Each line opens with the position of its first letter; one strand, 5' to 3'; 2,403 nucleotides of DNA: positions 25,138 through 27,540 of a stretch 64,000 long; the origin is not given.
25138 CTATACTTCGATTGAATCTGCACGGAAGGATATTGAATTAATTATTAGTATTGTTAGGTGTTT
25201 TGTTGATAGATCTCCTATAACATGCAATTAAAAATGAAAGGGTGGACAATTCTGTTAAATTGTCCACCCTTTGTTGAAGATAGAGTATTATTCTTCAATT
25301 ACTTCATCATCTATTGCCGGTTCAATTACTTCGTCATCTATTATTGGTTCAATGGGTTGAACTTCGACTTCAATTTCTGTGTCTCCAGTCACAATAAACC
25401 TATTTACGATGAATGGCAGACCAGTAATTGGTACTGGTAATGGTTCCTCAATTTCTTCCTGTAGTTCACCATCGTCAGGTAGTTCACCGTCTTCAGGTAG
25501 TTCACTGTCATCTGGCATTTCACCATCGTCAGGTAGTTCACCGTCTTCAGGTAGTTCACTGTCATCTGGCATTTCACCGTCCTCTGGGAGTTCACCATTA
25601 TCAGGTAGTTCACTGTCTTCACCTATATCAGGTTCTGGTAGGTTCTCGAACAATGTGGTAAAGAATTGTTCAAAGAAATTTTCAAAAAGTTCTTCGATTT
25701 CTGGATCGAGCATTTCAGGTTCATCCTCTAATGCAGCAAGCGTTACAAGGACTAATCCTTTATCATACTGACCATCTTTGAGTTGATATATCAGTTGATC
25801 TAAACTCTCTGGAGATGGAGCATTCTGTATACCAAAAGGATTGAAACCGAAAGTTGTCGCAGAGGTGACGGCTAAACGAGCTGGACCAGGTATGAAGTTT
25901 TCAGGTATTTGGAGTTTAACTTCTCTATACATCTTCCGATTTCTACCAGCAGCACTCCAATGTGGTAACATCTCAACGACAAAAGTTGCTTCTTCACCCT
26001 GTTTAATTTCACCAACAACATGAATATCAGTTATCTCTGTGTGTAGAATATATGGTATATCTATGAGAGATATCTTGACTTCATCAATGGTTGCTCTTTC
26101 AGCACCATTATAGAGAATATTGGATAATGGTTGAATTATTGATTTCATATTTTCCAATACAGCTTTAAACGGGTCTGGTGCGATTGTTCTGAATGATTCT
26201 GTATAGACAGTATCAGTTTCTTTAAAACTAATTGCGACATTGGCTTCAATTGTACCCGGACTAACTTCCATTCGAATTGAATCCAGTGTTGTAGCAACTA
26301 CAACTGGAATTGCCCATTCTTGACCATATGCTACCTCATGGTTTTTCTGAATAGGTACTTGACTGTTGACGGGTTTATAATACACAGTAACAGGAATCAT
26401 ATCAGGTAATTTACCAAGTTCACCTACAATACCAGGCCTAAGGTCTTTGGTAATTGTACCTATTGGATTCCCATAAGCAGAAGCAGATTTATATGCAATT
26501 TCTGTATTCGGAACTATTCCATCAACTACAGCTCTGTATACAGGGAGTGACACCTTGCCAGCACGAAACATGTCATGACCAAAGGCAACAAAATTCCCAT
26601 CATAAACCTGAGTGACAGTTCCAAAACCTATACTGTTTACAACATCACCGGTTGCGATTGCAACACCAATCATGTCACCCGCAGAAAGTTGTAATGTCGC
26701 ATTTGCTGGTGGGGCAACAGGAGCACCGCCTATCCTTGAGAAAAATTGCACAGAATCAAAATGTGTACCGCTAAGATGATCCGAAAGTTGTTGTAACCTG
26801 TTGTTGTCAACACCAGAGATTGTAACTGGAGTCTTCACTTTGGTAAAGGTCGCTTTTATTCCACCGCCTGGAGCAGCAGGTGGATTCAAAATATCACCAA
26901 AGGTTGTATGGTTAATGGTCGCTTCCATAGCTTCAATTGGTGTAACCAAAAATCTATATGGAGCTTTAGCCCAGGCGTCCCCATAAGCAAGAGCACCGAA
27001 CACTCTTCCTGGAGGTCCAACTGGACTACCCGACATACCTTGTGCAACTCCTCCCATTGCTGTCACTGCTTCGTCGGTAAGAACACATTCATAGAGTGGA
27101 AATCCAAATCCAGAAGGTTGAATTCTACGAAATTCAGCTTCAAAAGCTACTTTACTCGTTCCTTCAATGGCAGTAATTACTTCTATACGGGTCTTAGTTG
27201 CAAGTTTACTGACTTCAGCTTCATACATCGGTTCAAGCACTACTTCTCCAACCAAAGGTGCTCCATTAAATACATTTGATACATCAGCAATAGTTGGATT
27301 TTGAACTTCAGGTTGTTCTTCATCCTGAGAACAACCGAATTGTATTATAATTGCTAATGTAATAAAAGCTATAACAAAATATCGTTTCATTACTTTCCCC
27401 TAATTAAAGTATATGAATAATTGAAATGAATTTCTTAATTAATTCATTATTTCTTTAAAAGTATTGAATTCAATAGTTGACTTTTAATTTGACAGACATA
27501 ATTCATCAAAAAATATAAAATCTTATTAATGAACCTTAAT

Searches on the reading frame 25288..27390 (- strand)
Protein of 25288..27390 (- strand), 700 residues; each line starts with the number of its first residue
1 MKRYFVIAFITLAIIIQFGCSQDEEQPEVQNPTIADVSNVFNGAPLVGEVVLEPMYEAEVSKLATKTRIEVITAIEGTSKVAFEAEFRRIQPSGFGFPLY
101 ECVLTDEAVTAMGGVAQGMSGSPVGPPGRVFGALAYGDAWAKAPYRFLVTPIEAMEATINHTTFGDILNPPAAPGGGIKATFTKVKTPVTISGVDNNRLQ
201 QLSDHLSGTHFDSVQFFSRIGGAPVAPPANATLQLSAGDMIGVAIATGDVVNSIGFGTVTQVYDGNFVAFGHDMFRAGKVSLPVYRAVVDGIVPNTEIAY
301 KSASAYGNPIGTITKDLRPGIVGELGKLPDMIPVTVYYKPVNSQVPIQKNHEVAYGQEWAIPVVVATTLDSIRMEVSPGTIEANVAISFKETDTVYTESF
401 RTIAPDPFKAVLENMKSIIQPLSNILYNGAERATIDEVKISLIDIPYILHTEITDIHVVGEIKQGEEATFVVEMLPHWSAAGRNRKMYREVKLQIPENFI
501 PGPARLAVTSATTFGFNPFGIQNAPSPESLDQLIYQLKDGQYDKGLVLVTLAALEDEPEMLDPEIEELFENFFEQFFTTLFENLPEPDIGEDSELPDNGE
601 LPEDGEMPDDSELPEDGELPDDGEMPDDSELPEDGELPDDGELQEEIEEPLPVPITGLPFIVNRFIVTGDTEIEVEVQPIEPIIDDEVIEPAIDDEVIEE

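Call 72: search_protein_families(library=pfam, proteins=[window:25288-27390:-], max_evalue=0.00001)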
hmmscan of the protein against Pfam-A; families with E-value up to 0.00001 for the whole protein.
window:25288-27390:- (700 aa): 1 family
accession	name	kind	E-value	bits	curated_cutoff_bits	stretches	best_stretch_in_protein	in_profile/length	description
PF05580.18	Peptidase_S55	-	9.6e-07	29.5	25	0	64-135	118-191/210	SpoIVB peptidase S55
